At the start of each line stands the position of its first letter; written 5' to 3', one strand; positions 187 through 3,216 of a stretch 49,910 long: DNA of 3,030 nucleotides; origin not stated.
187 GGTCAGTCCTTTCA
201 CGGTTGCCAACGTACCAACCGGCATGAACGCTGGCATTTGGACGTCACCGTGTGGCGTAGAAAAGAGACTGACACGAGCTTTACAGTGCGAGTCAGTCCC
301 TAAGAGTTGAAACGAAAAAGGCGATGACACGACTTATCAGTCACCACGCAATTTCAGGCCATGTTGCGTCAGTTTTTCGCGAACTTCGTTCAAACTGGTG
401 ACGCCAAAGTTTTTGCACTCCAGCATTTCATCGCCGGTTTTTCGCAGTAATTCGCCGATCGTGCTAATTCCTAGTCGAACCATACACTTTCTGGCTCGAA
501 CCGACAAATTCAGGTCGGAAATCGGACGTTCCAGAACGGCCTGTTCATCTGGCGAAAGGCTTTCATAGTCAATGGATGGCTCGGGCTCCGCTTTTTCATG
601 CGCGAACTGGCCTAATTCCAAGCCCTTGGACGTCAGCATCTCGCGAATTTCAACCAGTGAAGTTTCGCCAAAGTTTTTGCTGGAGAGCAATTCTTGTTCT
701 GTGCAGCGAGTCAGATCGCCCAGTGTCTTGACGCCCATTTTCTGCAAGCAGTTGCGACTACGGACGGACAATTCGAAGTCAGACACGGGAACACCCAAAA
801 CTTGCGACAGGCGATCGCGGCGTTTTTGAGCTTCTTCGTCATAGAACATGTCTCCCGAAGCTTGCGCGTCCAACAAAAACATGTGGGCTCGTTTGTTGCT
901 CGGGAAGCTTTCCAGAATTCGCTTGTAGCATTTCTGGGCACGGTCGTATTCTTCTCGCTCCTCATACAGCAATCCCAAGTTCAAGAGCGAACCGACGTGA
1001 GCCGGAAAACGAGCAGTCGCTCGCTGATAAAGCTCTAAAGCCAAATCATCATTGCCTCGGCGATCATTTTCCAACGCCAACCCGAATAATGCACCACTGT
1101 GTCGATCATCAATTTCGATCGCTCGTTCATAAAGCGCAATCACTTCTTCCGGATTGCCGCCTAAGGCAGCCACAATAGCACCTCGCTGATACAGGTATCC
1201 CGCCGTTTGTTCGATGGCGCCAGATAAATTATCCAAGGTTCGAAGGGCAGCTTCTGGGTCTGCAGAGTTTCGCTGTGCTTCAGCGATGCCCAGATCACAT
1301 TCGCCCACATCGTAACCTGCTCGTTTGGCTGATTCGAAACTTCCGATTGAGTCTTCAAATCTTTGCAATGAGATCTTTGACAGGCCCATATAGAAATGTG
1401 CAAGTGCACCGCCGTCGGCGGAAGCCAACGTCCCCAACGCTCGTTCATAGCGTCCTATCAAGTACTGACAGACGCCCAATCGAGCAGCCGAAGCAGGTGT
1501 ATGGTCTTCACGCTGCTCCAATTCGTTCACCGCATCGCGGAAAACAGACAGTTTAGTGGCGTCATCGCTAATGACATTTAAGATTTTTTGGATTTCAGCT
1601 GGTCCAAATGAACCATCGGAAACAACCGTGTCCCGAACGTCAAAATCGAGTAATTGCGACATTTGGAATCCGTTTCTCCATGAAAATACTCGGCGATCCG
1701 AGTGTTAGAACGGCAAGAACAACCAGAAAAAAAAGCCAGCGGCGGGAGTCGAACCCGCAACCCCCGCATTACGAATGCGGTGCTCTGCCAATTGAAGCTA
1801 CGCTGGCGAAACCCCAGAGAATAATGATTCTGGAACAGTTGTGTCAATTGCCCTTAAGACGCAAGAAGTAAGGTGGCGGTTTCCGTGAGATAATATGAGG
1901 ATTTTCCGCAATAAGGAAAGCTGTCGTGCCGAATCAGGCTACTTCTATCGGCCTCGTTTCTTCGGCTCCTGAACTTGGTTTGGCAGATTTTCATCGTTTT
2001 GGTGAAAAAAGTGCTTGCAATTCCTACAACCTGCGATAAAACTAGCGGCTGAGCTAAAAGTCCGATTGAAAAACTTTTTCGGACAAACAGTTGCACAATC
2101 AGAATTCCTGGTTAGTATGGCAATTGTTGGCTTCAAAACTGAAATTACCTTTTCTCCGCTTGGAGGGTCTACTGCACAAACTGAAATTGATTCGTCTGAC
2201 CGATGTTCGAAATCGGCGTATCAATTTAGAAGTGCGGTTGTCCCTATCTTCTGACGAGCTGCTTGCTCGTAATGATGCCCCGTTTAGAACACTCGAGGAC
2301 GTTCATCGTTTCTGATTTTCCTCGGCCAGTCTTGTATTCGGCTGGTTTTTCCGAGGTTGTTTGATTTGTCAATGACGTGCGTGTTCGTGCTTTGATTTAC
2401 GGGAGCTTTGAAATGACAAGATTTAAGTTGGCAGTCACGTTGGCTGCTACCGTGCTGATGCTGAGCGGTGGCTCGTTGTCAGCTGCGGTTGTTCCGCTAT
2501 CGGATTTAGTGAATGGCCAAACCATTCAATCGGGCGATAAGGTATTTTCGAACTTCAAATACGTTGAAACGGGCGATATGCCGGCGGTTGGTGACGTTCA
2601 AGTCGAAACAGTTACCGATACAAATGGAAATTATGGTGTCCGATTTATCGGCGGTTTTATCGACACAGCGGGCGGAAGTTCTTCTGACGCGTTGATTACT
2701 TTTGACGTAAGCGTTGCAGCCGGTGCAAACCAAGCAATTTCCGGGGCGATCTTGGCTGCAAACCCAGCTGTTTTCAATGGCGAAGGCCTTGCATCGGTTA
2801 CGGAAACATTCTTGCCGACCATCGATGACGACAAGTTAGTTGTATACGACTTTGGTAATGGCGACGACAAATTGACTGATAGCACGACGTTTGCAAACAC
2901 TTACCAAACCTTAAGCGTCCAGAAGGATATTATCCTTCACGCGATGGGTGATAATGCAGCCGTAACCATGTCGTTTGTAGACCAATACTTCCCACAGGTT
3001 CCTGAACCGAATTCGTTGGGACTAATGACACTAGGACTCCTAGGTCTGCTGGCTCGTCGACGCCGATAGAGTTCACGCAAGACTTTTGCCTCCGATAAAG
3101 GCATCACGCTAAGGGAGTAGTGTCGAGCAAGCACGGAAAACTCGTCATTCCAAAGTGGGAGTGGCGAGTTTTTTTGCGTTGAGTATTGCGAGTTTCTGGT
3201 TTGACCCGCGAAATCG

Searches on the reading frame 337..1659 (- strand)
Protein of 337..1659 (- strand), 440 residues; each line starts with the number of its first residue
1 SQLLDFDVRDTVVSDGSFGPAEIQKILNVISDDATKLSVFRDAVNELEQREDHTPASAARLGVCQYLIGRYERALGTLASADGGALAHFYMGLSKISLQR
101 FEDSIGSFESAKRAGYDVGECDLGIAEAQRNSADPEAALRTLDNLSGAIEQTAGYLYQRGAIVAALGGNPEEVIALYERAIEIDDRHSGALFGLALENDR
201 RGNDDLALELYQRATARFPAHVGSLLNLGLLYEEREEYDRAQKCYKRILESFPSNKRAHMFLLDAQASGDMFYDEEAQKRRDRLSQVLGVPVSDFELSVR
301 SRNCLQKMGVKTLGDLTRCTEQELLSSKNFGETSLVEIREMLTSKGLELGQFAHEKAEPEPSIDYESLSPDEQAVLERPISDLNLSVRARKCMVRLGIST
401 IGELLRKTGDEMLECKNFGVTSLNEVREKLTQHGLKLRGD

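Call 76: search_protein_families(library=pfam, proteins=[window:337-1659:-], max_evalue=0.0001)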
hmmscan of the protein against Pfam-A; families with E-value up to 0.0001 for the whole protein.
window:337-1659:- (440 aa): 12 families
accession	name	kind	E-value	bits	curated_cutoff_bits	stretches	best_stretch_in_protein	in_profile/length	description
PF03118.21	RNA_pol_A_CTD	-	1.6e-42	143.5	23.8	2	370-431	5-66/67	Bacterial RNA polymerase, alpha chain C terminal domain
PF00515.34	TPR_1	-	5.3e-16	58.1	27.8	1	225-255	4-34/34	Tetratricopeptide repeat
PF07719.23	TPR_2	-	1.7e-15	56.2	27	0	225-255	4-34/34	Tetratricopeptide repeat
PF13174.12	TPR_6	-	3.9e-12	46.4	26.3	0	224-254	2-32/33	Tetratricopeptide repeat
PF13432.12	TPR_16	-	1.4e-11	45.1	32.7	1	226-267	1-42/65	Tetratricopeptide repeat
PF14559.12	TPR_19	-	2.5e-11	44.2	25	1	206-261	9-64/68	Tetratricopeptide repeat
PF13428.12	TPR_14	-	2.5e-10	40.4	23.5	0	225-264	4-43/44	Tetratricopeptide repeat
PF13176.12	TPR_7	-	4.8e-10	39.1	27.9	0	224-249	1-26/36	Tetratricopeptide repeat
PF13431.12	TPR_17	-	7.4e-10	38.8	24.4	0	210-243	1-34/34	Tetratricopeptide repeat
PF13424.12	TPR_12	-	9.4e-10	39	30.1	0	200-252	15-75/77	Tetratricopeptide repeat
PF13181.12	TPR_8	-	1.1e-07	31.9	25.7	0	224-254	3-33/34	Tetratricopeptide repeat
PF12895.13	ANAPC3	-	2.4e-05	24.9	27.2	0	51-109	19-80/82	Anaphase-promoting complex, cyclosome, subunit 3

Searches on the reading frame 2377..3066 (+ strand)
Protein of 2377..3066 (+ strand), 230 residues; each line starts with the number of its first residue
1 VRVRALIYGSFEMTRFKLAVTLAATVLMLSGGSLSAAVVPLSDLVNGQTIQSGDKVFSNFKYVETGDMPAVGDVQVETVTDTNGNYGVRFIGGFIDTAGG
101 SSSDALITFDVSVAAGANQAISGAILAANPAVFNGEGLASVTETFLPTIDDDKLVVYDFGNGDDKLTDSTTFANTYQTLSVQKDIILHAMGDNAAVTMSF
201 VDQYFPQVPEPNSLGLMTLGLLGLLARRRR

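Call 76: search_protein_families(library=pfam, proteins=[window:2377-3066:+], max_evalue=0.0001)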
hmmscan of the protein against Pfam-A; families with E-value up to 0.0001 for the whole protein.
window:2377-3066:+ (230 aa): 1 family
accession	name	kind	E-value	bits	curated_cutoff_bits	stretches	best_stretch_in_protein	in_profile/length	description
PF07589.16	PEP-CTERM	-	1.2e-07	32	20.7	1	207-230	1-24/24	PEP-CTERM motif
